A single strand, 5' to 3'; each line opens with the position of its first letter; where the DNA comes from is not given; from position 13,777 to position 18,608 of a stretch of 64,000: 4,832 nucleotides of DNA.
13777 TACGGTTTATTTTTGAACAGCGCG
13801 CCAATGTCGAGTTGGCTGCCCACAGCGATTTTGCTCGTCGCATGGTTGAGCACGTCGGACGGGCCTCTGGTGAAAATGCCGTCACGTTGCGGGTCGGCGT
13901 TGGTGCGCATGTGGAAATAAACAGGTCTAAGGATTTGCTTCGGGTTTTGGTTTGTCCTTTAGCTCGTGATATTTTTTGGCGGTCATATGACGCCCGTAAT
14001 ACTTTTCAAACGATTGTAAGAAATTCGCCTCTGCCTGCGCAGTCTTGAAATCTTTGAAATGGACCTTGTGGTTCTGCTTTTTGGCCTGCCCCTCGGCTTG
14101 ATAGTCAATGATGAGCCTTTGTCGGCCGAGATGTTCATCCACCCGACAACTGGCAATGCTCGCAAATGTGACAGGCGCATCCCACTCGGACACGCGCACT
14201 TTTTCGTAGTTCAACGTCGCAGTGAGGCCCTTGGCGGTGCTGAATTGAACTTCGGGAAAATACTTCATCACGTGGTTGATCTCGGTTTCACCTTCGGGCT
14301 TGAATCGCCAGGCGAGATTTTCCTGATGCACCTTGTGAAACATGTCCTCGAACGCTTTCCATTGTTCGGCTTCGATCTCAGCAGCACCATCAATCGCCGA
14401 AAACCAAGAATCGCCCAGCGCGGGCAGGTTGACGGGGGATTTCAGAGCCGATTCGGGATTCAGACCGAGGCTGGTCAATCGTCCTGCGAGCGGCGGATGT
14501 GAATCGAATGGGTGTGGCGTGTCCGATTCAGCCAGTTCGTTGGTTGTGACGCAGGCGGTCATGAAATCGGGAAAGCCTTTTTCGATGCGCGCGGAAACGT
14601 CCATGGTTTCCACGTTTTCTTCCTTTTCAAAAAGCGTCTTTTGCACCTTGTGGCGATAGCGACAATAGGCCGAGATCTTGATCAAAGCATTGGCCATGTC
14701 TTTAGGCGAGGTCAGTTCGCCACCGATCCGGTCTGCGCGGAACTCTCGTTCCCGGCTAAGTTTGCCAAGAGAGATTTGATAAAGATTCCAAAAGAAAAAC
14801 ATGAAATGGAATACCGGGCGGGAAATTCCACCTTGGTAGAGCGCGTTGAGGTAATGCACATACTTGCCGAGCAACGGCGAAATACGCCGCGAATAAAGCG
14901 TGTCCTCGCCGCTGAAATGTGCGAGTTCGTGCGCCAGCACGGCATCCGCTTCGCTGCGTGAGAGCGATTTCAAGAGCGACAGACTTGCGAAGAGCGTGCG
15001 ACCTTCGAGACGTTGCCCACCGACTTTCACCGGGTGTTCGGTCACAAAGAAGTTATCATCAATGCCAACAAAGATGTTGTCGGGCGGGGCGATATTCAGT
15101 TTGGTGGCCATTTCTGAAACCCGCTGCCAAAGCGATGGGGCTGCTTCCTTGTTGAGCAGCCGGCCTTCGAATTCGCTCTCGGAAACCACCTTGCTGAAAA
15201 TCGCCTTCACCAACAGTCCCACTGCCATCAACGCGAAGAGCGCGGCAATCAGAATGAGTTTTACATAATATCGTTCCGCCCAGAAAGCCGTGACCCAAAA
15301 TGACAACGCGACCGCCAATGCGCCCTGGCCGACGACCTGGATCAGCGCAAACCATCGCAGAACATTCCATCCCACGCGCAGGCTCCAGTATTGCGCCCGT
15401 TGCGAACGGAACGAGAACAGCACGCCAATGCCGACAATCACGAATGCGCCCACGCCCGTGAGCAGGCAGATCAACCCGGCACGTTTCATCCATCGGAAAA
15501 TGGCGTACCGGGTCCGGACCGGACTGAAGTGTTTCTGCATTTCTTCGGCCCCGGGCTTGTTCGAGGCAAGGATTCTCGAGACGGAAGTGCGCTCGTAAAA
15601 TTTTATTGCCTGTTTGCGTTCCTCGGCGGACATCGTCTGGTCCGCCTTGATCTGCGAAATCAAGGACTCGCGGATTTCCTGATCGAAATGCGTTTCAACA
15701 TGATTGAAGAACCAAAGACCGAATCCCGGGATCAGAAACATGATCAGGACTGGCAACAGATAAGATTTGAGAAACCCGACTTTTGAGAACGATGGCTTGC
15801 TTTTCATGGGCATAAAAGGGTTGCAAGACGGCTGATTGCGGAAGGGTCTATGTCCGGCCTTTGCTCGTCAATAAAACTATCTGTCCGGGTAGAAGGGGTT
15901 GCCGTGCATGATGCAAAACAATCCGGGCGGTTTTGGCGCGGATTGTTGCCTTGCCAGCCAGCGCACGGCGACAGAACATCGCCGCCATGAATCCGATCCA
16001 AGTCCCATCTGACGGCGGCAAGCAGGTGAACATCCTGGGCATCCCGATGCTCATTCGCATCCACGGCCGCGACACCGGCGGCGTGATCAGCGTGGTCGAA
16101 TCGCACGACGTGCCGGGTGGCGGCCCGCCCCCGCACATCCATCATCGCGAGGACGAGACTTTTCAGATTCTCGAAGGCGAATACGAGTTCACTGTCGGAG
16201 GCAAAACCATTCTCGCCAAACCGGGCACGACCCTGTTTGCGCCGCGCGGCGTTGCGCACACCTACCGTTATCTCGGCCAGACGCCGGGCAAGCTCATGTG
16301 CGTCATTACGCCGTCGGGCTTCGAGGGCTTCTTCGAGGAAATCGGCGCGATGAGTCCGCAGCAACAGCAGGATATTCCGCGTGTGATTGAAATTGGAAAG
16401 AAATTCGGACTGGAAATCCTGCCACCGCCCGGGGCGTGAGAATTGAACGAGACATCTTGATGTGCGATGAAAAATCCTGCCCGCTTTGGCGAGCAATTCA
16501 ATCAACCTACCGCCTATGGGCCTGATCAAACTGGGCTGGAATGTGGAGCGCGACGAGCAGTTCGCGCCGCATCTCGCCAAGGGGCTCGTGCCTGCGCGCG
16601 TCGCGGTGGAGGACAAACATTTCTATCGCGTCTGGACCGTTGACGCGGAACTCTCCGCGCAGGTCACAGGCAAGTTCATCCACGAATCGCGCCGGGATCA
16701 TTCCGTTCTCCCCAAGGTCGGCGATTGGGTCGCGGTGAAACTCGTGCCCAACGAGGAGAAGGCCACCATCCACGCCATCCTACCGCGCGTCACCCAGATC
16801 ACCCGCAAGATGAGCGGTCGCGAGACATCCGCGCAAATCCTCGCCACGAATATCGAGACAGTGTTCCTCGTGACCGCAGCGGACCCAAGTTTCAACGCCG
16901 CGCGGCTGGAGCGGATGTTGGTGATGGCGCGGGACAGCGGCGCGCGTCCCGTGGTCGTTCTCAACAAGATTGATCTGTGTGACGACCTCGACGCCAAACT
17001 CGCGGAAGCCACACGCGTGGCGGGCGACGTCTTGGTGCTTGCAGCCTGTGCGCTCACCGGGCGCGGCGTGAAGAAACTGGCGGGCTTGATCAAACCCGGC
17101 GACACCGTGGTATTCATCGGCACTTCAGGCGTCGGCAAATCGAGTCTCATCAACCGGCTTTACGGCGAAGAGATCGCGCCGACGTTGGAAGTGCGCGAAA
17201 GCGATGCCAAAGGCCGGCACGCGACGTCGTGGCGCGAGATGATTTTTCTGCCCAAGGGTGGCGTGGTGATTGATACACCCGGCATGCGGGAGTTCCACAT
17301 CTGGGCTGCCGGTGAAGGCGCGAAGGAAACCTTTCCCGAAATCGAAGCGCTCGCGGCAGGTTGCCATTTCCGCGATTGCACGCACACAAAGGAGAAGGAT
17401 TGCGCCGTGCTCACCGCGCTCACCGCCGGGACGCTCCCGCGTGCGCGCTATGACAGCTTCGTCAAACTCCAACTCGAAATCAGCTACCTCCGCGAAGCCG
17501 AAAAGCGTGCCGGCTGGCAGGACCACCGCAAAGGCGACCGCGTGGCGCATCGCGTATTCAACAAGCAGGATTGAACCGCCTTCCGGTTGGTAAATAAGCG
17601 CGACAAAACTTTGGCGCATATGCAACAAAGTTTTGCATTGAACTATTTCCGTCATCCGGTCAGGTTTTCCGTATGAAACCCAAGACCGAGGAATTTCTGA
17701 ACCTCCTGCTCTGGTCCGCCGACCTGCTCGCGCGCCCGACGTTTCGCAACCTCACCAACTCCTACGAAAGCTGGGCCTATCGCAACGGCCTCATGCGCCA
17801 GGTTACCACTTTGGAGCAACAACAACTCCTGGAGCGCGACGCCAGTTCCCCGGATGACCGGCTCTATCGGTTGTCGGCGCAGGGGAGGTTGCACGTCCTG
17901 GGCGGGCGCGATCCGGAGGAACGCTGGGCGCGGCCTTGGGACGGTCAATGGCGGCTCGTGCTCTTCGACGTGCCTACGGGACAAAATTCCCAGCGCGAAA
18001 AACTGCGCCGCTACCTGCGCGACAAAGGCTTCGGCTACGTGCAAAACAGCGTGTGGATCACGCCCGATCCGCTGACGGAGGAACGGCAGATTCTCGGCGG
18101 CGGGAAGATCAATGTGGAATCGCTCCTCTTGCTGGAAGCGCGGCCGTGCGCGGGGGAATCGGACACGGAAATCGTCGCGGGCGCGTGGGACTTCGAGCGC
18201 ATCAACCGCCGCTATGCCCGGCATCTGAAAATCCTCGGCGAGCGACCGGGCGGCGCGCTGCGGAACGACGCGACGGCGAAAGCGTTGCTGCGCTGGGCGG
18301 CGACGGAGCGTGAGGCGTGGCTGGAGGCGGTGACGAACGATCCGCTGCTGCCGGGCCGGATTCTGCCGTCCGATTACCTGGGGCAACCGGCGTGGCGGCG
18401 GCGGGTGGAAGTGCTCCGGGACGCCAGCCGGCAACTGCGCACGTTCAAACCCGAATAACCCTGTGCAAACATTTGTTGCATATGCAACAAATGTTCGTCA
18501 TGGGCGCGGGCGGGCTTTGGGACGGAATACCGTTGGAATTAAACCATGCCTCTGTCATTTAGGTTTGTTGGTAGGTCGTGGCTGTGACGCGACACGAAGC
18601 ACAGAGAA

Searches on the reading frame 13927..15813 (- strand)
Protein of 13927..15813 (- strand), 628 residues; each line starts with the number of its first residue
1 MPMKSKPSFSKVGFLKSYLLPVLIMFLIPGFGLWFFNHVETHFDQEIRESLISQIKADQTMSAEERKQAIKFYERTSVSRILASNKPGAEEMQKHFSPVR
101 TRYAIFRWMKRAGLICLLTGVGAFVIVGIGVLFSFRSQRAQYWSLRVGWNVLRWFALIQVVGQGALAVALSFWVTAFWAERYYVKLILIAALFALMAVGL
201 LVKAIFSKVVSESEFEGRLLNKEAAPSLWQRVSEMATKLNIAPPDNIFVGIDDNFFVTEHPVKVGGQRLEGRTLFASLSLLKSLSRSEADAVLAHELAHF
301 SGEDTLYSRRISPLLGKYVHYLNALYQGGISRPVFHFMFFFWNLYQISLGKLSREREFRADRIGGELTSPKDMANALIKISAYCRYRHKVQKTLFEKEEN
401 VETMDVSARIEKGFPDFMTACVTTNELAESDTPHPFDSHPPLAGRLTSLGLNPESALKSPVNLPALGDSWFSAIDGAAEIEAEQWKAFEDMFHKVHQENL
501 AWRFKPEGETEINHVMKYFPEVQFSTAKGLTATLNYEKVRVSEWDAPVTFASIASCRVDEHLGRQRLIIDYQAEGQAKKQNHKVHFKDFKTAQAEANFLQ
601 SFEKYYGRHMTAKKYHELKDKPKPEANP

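Call 98: search_protein_families(library=pfam, proteins=[window:13927-15813:-], max_evalue=0.001)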
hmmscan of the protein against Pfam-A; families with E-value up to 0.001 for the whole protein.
window:13927-15813:- (628 aa): 1 family
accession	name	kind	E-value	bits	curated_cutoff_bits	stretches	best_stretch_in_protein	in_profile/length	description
PF01435.24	Peptidase_M48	-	5.8e-17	62.6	20.3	1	230-449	9-182/186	Peptidase family M48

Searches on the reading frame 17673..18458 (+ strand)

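Call 98: search_protein_families(library=pfam, proteins=[window:17673-18458:+], max_evalue=0.001)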
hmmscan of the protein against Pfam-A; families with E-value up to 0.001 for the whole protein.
window:17673-18458:+ (261 aa): 1 family
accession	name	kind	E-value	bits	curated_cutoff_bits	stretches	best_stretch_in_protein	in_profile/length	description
PF20803.2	PaaX_M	-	2.2e-18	66.6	24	1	87-163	2-78/83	PaaX protein central Cas2-like domain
